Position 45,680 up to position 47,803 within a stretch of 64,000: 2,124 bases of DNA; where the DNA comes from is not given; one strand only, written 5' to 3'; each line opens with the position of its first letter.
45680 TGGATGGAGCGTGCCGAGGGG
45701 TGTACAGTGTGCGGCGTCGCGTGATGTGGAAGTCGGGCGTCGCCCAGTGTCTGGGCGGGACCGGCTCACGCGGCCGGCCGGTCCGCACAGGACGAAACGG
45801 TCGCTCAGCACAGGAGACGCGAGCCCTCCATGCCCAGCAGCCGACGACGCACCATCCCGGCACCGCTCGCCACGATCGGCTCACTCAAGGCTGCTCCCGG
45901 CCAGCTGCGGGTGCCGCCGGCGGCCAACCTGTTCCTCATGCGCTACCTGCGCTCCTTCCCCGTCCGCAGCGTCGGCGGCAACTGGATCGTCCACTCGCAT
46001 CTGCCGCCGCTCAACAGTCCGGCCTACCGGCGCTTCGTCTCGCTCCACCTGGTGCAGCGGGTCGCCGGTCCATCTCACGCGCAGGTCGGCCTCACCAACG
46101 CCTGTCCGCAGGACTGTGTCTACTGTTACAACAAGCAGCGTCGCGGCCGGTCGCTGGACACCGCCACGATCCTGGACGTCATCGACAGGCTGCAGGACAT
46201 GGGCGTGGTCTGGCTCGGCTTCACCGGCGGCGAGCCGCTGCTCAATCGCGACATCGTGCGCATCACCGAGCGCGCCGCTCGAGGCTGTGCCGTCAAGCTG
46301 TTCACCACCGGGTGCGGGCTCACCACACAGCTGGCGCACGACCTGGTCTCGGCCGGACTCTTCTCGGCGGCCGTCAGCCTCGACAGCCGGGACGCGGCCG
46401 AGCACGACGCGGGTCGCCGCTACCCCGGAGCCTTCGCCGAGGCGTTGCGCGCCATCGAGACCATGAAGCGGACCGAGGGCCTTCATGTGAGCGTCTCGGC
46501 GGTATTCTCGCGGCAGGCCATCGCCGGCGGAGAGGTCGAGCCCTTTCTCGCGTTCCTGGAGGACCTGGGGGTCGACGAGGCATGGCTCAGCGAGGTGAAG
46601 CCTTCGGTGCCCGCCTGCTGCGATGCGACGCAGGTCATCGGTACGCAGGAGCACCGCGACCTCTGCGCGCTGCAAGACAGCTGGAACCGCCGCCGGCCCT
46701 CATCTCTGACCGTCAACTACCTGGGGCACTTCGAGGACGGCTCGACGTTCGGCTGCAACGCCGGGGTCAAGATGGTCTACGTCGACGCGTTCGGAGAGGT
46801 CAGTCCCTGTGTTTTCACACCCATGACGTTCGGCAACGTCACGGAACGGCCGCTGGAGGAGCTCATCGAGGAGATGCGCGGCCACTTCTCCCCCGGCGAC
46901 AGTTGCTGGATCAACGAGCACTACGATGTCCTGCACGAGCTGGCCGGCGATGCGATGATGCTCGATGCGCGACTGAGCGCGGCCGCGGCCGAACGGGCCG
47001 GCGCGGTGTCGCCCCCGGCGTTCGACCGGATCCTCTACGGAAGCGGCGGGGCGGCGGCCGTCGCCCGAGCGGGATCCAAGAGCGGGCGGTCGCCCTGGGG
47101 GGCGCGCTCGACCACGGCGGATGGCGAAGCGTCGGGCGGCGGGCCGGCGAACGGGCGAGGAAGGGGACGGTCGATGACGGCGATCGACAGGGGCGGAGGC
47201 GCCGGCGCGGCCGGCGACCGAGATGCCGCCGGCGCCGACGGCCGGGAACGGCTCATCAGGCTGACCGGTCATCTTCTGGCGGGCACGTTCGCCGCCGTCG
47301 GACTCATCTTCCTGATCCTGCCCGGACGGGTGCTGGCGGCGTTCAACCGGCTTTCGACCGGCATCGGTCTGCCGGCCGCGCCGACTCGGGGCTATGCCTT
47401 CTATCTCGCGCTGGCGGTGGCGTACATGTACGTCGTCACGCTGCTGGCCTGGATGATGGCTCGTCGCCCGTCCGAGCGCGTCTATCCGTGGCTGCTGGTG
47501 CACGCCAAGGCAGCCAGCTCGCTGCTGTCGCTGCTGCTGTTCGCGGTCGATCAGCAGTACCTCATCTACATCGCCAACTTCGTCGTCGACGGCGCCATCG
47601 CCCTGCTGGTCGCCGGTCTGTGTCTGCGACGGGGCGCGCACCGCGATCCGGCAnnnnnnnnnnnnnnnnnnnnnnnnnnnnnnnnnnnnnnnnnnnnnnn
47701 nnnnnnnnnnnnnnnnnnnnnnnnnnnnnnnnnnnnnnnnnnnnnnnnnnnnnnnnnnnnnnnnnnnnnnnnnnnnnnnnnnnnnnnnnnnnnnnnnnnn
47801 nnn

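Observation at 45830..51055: Compact operon: membrane-anchored radical-SAM/SPASM enzyme, Cys-domain + GMC-type flavoprotein, MFS transporter, bracketed by msrA and msrB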

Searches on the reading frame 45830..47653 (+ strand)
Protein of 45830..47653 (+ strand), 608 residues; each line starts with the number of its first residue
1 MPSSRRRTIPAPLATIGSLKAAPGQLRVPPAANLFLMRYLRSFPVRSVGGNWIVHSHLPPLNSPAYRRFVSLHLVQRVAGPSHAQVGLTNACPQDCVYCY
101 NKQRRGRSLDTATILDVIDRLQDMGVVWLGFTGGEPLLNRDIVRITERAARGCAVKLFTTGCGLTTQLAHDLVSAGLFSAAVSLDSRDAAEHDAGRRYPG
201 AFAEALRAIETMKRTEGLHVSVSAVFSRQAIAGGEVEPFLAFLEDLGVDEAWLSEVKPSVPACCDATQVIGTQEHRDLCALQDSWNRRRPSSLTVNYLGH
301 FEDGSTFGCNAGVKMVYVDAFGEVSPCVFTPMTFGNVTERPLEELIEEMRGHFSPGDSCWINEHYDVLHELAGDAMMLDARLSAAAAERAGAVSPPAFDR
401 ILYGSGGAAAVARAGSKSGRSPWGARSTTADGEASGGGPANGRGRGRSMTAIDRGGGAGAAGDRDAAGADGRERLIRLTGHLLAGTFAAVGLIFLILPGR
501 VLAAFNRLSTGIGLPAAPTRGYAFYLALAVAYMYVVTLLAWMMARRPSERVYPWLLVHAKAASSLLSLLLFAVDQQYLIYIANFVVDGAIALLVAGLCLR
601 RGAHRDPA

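Call 4: search_protein_families(library=pfam, proteins=[window:45830-47653:+], max_evalue=0.01)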
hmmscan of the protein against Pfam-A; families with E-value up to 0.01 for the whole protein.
window:45830-47653:+ (608 aa): 3 families
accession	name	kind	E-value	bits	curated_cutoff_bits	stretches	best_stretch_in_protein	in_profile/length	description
PF04055.27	Radical_SAM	-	4.1e-18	66.5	29.5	1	88-214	3-138/166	Radical SAM superfamily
PF13186.11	SPASM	-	8.9e-06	26.3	21.5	1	309-347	1-44/67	Iron-sulfur cluster-binding domain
PF13353.11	Fer4_12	-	1.6e-05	25.7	22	1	89-154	12-82/137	4Fe-4S single cluster domain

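Call 5: search_protein_families(library=ncbifam, proteins=[window:45830-47653:+], max_evalue=0.01)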
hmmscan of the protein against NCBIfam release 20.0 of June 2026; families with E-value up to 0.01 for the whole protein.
window:45830-47653:+ (608 aa): 56 families (the best 25 are shown)
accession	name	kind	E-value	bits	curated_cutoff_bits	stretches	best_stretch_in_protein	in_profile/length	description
TIGR04545.1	rSAM_ahbD_hemeb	equivalog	1.5e-24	87.1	500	2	88-249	6-168/339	heme b synthase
TIGR04055.1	rSAM_NirJ2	equivalog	2.2e-23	83.3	500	1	89-223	7-143/326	putative heme d1 biosynthesis radical SAM protein NirJ2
TIGR02109.1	PQQ_syn_pqqE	equivalog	2.3e-22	79.4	381.35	1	80-352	5-286/358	pyrroloquinoline quinone biosynthesis protein PqqE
TIGR04053.2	TIGR04053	equivalog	9.1e-22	77.8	395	2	88-249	14-179/366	TIGR04053 family radical SAM/SPASM domain-containing protein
NF045574.1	sacti_mat_StsB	exception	5.7e-21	74.9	625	1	87-347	101-361/466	StsB family radical SAM/SPASM domain sactipeptide maturase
TIGR04303.1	GeoRSP_rSAM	equivalog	4.6e-20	72.4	400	1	87-347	10-276/325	GeoRSP system radical SAM/SPASM protein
TIGR04051.1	rSAM_NirJ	equivalog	4.6e-20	71.9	515.45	1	88-256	8-176/354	heme d1 biosynthesis radical SAM protein NirJ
TIGR03962.1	mycofact_rSAM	equivalog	8.3e-19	67.9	265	1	87-330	17-262/339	mycofactocin radical SAM maturase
TIGR04133.1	rSAM_w_lipo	hypoth_equivalog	2.8e-18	66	425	1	92-345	41-299/350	TIGR04133 family radical SAM/SPASM protein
TIGR02668.1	moaA_archaeal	equivalog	1e-17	64.1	325.25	1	86-257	14-187/303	GTP 3',8-cyclase MoaA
TIGR04103.1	rSAM_nif11_3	equivalog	2.4e-17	62.6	725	1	82-252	5-173/412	nif11-class peptide radical SAM maturase 3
TIGR02666.1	moaA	equivalog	2.8e-17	62.7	284.05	1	86-249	14-186/336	GTP 3',8-cyclase MoaA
TIGR04466.1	rSAM_BlsE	equivalog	1.4e-16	60.9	400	1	88-225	9-146/327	cytosylglucuronate decarboxylase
TIGR04347.1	pseudo_SAM_Halo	equivalog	2e-16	60.2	525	1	88-249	44-205/390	TIGR04347 family pseudo-SAM/SPASM protein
TIGR04317.1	W_rSAM_matur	equivalog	2.1e-16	60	380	1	86-329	8-257/349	tungsten cofactor oxidoreductase radical SAM maturase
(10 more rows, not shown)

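Call 6: find_homologous_proteins(query=window:45830-47653:+)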
Query window:45830-47653:+ (608 aa): 1150 proteins with E <= 0.001 among 8000 candidates; the best 120 are listed.
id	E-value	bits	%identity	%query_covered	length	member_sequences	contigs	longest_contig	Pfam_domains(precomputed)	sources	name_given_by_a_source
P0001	0.0e+0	1281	94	100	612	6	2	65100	PF13186.12,PF04055.28,PF13353.12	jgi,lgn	jgi:MoaA/NifB/PqqE/SkfB family radical SAM enzyme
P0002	0.0e+0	1233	90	100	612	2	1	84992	PF13186.12,PF04055.28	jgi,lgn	-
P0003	1.5e-211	722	73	69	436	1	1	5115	PF13186.12,PF04055.28,PF13353.12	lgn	-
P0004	1.8e-182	626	70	66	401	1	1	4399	PF04055.28,PF13353.12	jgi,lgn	jgi:MoaA/NifB/PqqE/SkfB family radical SAM enzyme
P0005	4.3e-179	615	68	67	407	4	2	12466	PF13186.12,PF04055.28,PF13353.12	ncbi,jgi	-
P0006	5.2e-162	559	63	65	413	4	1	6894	PF04055.28,PF13353.12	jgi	jgi:MoaA/NifB/PqqE/SkfB family radical SAM enzyme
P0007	1.2e-160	554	62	66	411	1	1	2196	PF13186.12,PF04055.28,PF13353.12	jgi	jgi:MoaA/NifB/PqqE/SkfB family radical SAM enzyme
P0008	1.7e-154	534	62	66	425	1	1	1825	PF13186.12,PF04055.28,PF13353.12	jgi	jgi:MoaA/NifB/PqqE/SkfB family radical SAM enzyme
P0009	9.4e-154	532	46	97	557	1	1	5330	PF13186.12,PF04055.28,PF13353.12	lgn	-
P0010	2.6e-151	524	59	67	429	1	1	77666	PF13186.12,PF04055.28,PF13353.12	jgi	jgi:MoaA/NifB/PqqE/SkfB family radical SAM enzyme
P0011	1.6e-150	521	46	97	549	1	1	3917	PF13186.12,PF04055.28,PF13353.12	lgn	-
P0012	5.3e-149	516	62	63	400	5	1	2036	PF13186.12,PF04055.28,PF13353.12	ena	-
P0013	4.8e-148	513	60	63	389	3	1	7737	PF13186.12,PF04055.28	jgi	-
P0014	2.3e-147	511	63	64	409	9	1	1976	PF13186.12,PF04055.28,PF13353.12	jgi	jgi:MoaA/NifB/PqqE/SkfB family radical SAM enzyme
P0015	2.9e-146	507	50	60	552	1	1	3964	PF13186.12,PF04055.28,PF13353.12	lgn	-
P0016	4.0e-146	506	46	67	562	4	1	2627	PF13186.12,PF04055.28,PF13353.12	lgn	-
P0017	5.1e-146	506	44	95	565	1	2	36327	PF13186.12,PF04055.28,PF13353.12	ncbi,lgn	-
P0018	2.5e-145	504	58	66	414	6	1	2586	PF13186.12,PF04055.28,PF13353.12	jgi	-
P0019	9.0e-145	502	53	59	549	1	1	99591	PF13186.12,PF04055.28,PF13353.12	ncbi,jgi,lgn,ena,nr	ncbi:MAG TPA: radical SAM protein [Clostridia bacterium]|nr:radical SAM protein [Clostridia bacteriu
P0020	3.2e-144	500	58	66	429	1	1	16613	PF13186.12,PF04055.28,PF13353.12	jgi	jgi:MoaA/NifB/PqqE/SkfB family radical SAM enzyme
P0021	4.5e-143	496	60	64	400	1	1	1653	PF13186.12,PF04055.28,PF13353.12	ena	-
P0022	7.9e-143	496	60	66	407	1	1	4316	PF13186.12,PF04055.28,PF13353.12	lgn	-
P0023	9.4e-143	495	61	63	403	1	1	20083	PF13186.12,PF04055.28,PF13353.12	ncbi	-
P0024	2.1e-142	494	61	64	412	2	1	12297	PF13186.12,PF04055.28,PF13353.12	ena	-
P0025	5.6e-142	493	60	66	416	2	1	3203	PF13186.12,PF04055.28,PF13353.12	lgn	-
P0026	4.8e-141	490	58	65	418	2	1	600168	PF13186.12,PF04055.28,PF13353.12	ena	-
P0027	6.0e-141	489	60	63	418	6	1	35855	PF13186.12,PF04055.28,PF13353.12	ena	-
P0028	2.6e-140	487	58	65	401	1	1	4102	PF13186.12,PF04055.28,PF13353.12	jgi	jgi:MoaA/NifB/PqqE/SkfB family radical SAM enzyme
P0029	2.7e-140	487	58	63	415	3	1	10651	PF13186.12,PF04055.28,PF13353.12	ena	-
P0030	2.8e-140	487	56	70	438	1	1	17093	PF13186.12,PF04055.28,PF13353.12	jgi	jgi:MoaA/NifB/PqqE/SkfB family radical SAM enzyme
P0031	4.8e-140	486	59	64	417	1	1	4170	PF13186.12,PF04055.28,PF13353.12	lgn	-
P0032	5.2e-140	486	59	65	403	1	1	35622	PF13186.12,PF04055.28,PF13353.12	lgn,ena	-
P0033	5.7e-140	486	60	61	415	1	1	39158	PF13186.12,PF04055.28,PF13353.12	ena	-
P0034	7.0e-140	486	63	59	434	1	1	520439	PF13186.12,PF04055.28,PF13353.12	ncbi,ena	-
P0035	2.1e-139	484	60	63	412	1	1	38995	PF13186.12,PF04055.28,PF13353.12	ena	-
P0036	2.6e-139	484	58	65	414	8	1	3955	PF13186.12,PF04055.28,PF13353.12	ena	-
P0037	2.1e-138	481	55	66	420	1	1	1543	PF13186.12,PF04055.28,PF13353.12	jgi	jgi:MoaA/NifB/PqqE/SkfB family radical SAM enzyme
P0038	4.7e-138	480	57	64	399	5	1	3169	PF13186.12,PF04055.28,PF13353.12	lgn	-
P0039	5.4e-138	480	57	65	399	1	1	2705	PF13186.12,PF04055.28,PF13353.12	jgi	jgi:MoaA/NifB/PqqE/SkfB family radical SAM enzyme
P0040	6.6e-138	479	57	64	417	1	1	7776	PF13186.12,PF04055.28,PF13353.12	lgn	-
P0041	7.2e-138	479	58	64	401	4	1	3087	PF13186.12,PF04055.28,PF13353.12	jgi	jgi:MoaA/NifB/PqqE/SkfB family radical SAM enzyme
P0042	1.0e-137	479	58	63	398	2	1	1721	PF13186.12,PF04055.28,PF13353.12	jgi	jgi:MoaA/NifB/PqqE/SkfB family radical SAM enzyme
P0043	1.1e-137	478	59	63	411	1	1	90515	PF13186.12,PF04055.28,PF13353.12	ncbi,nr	ncbi:MAG: radical SAM protein [Thermoleophilia bacterium]|nr:radical SAM protein [Thermoleophilia ba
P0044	1.2e-137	478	60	64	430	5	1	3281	PF13186.12,PF04055.28,PF13353.12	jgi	jgi:MoaA/NifB/PqqE/SkfB family radical SAM enzyme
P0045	1.6e-137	478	58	67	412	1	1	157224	PF13186.12,PF04055.28,PF13353.12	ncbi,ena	-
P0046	2.9e-137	477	57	64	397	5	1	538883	PF13186.12,PF04055.28,PF13353.12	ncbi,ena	-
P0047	4.5e-137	477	56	64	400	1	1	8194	PF13186.12,PF04055.28,PF13353.12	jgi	-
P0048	7.7e-137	476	59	62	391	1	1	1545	PF13186.12,PF04055.28,PF13353.12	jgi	jgi:MoaA/NifB/PqqE/SkfB family radical SAM enzyme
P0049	1.2e-136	475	60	59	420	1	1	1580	PF13186.12,PF04055.28,PF13353.12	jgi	jgi:MoaA/NifB/PqqE/SkfB family radical SAM enzyme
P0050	1.9e-136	474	56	66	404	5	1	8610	PF13186.12,PF04055.28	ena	-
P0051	3.6e-136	474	58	63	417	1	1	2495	PF13186.12,PF04055.28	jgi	jgi:MoaA/NifB/PqqE/SkfB family radical SAM enzyme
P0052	4.4e-136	473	58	64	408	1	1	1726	PF13186.12,PF04055.28,PF13353.12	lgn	-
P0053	4.7e-136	473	58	64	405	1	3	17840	PF13186.12,PF04055.28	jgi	jgi:MoaA/NifB/PqqE/SkfB family radical SAM enzyme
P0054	5.0e-136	473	58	64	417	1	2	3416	PF13186.12,PF04055.28,PF13353.12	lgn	-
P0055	5.7e-136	473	56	64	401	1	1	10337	PF13186.12,PF04055.28,PF13353.12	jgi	jgi:MoaA/NifB/PqqE/SkfB family radical SAM enzyme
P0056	1.4e-135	472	56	65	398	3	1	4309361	PF13186.12,PF04055.28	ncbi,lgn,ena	-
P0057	2.2e-135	471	56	64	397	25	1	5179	PF13186.12,PF04055.28,PF13353.12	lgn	-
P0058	2.5e-135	471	56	65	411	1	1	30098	PF13186.12,PF04055.28,PF13353.12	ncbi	-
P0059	2.9e-135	471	55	68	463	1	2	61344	PF13186.12,PF04055.28,PF13353.12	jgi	jgi:MoaA/NifB/PqqE/SkfB family radical SAM enzyme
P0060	2.9e-135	471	57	64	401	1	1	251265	PF13186.12,PF04055.28,PF13353.12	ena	-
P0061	3.5e-135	470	57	66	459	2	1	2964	PF13186.12,PF04055.28,PF13353.12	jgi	jgi:MoaA/NifB/PqqE/SkfB family radical SAM enzyme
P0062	3.6e-135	470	61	58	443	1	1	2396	PF13186.12,PF04055.28,PF13353.12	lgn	-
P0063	4.0e-135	470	56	65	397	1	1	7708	PF13186.12,PF04055.28,PF13353.12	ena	-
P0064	4.0e-135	470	57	64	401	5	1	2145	PF13186.12,PF04055.28,PF13353.12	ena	-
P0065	4.6e-135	470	56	64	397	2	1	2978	PF13186.12,PF04055.28,PF13353.12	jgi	jgi:MoaA/NifB/PqqE/SkfB family radical SAM enzyme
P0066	5.2e-135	470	58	63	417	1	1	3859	PF13186.12,PF04055.28,PF13353.12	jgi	jgi:MoaA/NifB/PqqE/SkfB family radical SAM enzyme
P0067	5.5e-135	470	57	64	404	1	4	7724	PF13186.12,PF04055.28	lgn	-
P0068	6.3e-135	469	56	63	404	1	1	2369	PF13186.12,PF04055.28,PF13353.12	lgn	-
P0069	6.5e-135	469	56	66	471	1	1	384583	PF13186.12,PF04055.28,PF13353.12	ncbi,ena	-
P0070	7.3e-135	469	54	68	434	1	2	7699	PF13186.12,PF04055.28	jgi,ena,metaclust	metaclust:\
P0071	1.0e-134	469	56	67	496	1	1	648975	PF13186.12,PF04055.28,PF13353.12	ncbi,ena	-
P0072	1.2e-134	468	58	65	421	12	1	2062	PF13186.12,PF04055.28,PF13353.12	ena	-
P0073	1.6e-134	468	55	63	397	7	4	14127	PF13186.12,PF04055.28,PF13353.12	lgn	-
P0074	1.8e-134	468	57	63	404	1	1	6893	PF13186.12,PF04055.28,PF13353.12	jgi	jgi:MoaA/NifB/PqqE/SkfB family radical SAM enzyme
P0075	2.2e-134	468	56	61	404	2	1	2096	PF13186.12,PF04055.28,PF13353.12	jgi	jgi:MoaA/NifB/PqqE/SkfB family radical SAM enzyme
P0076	2.6e-134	467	58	64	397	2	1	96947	PF13186.12,PF04055.28,PF13353.12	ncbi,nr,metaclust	ncbi:MAG: radical SAM protein [Candidatus Aminicenantes bacterium RBG_16_63_16]|nr:MAG: radical SAM 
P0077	3.2e-134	467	56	66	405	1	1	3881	PF13186.12,PF04055.28,PF13353.12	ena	-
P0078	3.6e-134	467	61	60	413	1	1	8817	PF13186.12,PF04055.28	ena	-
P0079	3.6e-134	467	61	59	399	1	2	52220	PF13186.12,PF04055.28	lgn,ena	-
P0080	4.6e-134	467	56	63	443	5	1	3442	PF13186.12,PF04055.28,PF13353.12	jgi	jgi:MoaA/NifB/PqqE/SkfB family radical SAM enzyme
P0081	5.2e-134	466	60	59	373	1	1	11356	PF13186.12,PF04055.28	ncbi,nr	ncbi:MAG: radical SAM protein, partial [Candidatus Aminicenantes bacterium]|nr:radical SAM protein [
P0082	5.7e-134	466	56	66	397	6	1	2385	PF04055.28,PF13353.12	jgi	-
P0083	5.8e-134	466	61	63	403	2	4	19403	PF13186.12,PF04055.28,PF13353.12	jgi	jgi:MoaA/NifB/PqqE/SkfB family radical SAM enzyme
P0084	7.6e-134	466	56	65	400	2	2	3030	PF13186.12,PF04055.28,PF13353.12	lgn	-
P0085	9.9e-134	465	55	64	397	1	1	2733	PF13186.12,PF04055.28,PF13353.12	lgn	-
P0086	1.1e-133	465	58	60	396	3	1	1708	PF13186.12,PF04055.28,PF13353.12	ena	-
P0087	1.2e-133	465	55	65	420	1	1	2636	PF13186.12,PF04055.28,PF13353.12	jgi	-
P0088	1.7e-133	465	55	65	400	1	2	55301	PF13186.12,PF04055.28,PF13353.12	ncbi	-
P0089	1.7e-133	465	57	61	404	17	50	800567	PF13186.12,PF04055.28,PF13353.12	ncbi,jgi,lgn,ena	-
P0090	1.8e-133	465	56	61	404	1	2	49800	PF13186.12,PF04055.28,PF13353.12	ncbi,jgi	-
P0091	2.2e-133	464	57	65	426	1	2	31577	PF13186.12,PF04055.28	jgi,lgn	jgi:MoaA/NifB/PqqE/SkfB family radical SAM enzyme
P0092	2.4e-133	464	57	67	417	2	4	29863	PF13186.12,PF04055.28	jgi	jgi:MoaA/NifB/PqqE/SkfB family radical SAM enzyme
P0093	2.7e-133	464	56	64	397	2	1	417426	PF13186.12,PF04055.28,PF13353.12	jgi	-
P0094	3.1e-133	464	58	63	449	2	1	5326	PF13186.12,PF04055.28,PF13353.12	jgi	jgi:MoaA/NifB/PqqE/SkfB family radical SAM enzyme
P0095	3.7e-133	464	55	65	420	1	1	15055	PF13186.12,PF04055.28,PF13353.12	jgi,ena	-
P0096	4.6e-133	463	58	65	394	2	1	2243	PF13186.12,PF04055.28,PF13353.12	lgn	-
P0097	5.5e-133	463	57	65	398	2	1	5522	PF13186.12,PF04055.28,PF13353.12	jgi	jgi:MoaA/NifB/PqqE/SkfB family radical SAM enzyme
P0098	5.5e-133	463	58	63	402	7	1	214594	PF13186.12,PF04055.28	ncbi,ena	-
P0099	5.5e-133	463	55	64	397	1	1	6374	PF13186.12,PF04055.28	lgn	-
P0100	6.0e-133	463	55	65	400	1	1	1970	PF13186.12,PF04055.28,PF13353.12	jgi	jgi:MoaA/NifB/PqqE/SkfB family radical SAM enzyme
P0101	7.0e-133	463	56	64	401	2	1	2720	PF13186.12,PF04055.28,PF13353.12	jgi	jgi:MoaA/NifB/PqqE/SkfB family radical SAM enzyme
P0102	7.3e-133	463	60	61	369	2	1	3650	PF13186.12,PF04055.28,PF13353.12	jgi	jgi:MoaA/NifB/PqqE/SkfB family radical SAM enzyme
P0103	8.0e-133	462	56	61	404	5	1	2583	PF13186.12,PF04055.28,PF13353.12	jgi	jgi:MoaA/NifB/PqqE/SkfB family radical SAM enzyme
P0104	8.2e-133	462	56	65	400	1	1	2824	PF13186.12,PF04055.28,PF13353.12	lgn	-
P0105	9.0e-133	462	59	64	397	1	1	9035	PF13186.12,PF04055.28,PF13353.12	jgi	-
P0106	9.5e-133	462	59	63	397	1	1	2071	PF13186.12,PF04055.28,PF13353.12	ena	-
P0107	9.8e-133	462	55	66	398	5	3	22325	PF13186.12,PF04055.28,PF13353.12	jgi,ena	-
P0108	1.2e-132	462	56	63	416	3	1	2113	PF13186.12,PF04055.28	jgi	jgi:MoaA/NifB/PqqE/SkfB family radical SAM enzyme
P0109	1.3e-132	462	56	60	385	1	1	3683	PF13186.12,PF04055.28,PF13353.12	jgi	-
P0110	1.3e-132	462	59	62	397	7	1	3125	PF13186.12,PF04055.28,PF13353.12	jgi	jgi:MoaA/NifB/PqqE/SkfB family radical SAM enzyme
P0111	1.4e-132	462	61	57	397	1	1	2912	PF13186.12,PF04055.28,PF13353.12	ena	-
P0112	1.5e-132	462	60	59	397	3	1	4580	PF13186.12,PF04055.28,PF13353.12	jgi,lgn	jgi:MoaA/NifB/PqqE/SkfB family radical SAM enzyme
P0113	1.6e-132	462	60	59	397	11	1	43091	PF13186.12,PF04055.28,PF13353.12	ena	-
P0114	1.6e-132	462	55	66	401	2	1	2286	PF13186.12,PF04055.28,PF13353.12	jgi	-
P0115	1.6e-132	461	60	60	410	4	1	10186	PF13186.12,PF04055.28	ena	-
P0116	1.7e-132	461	55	63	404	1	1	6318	PF13186.12,PF04055.28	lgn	-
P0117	2.0e-132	461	61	58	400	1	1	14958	PF13186.12,PF04055.28,PF13353.12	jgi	jgi:MoaA/NifB/PqqE/SkfB family radical SAM enzyme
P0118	2.1e-132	461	60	60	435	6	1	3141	PF13186.12,PF04055.28,PF13353.12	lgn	-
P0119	2.2e-132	461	61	57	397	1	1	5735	PF13186.12,PF04055.28,PF13353.12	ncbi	-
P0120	2.3e-132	461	59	64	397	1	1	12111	PF13186.12,PF04055.28,PF13353.12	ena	-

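Call 7: find_encoding_contigs(protein=P0056, flank=8000, max_places=2)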
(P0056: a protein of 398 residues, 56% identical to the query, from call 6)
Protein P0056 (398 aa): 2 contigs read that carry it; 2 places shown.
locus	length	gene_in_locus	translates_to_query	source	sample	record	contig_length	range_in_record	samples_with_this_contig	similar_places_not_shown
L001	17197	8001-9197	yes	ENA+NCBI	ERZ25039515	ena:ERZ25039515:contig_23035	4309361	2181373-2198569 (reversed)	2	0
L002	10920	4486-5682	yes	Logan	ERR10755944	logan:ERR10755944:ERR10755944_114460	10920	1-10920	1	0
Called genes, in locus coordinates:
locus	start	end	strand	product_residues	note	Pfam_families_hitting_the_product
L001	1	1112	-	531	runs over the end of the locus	PF03577:Peptidase_C69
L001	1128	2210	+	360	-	PF00892:EamA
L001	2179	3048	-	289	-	-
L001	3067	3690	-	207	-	PF02607:B12-binding_2, PF02310:B12-binding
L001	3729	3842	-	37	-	-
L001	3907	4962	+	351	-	-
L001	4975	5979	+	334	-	PF01261:AP_endonuc_2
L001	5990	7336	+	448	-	PF00724:Oxidored_FMN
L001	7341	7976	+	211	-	PF12535:Nudix_N, PF00293:NUDIX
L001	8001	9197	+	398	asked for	PF04055:Radical_SAM, PF13186:SPASM (weak)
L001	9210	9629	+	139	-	-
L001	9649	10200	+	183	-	-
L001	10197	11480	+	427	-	PF00890:FAD_binding_2 (faint), PF01266:DAO (faint), PF07992:Pyr_redox_2 (faint), PF00732:GMC_oxred_N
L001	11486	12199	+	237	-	PF13367:PrsW-protease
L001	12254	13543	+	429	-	PF13519:VWA_2 (weak)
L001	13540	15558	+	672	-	PF00890:FAD_binding_2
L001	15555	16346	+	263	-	PF00106:adh_short, PF08659:KR (weak), PF13561:adh_short_C2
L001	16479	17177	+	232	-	PF18917:LiaI-LiaF-like_TM1, PF22570:LiaF-TM, PF18917:LiaI-LiaF-like_TM1, PF09922:LiaF-like_C (weak)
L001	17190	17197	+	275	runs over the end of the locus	-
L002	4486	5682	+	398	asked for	PF04055:Radical_SAM, PF13186:SPASM (weak)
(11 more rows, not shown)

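Call 8: find_encoding_contigs(protein=P0089, flank=8000, max_places=3)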
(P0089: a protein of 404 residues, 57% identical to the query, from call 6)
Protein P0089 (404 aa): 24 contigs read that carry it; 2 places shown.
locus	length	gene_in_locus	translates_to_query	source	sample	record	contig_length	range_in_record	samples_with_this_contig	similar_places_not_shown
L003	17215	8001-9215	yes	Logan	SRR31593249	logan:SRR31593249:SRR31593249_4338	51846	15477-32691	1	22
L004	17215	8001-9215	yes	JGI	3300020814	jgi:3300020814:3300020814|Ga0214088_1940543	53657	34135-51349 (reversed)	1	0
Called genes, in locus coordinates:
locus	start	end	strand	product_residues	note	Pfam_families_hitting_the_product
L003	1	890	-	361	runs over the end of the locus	PF00144:Beta-lactamase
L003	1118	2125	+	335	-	PF04015:DUF362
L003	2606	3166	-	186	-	PF13620:CarboxypepD_reg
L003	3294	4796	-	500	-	-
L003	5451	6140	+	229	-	PF13489:Methyltransf_23, PF07021:MetW, PF01209:Ubie_methyltran (weak), PF05175:MTS (weak), PF08241:Methyltransf_11, PF08242:Methyltransf_12, PF13649:Methyltransf_25, PF13847:Methyltransf_31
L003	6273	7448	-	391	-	PF01551:Peptidase_M23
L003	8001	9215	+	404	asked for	PF13353:Fer4_12 (faint), PF04055:Radical_SAM, PF13186:SPASM (weak)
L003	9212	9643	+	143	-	-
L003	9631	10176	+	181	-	-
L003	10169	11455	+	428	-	PF00890:FAD_binding_2 (faint), PF01266:DAO, PF07992:Pyr_redox_2 (faint), PF00732:GMC_oxred_N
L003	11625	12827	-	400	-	-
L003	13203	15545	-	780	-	PF13567:DUF4131 (weak), PF03772:Competence, PF00753:Lactamase_B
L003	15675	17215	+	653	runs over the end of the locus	PF01663:Phosphodiest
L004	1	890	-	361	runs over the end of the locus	PF00144:Beta-lactamase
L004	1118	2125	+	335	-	PF04015:DUF362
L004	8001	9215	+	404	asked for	PF13353:Fer4_12 (faint), PF04055:Radical_SAM, PF13186:SPASM (weak)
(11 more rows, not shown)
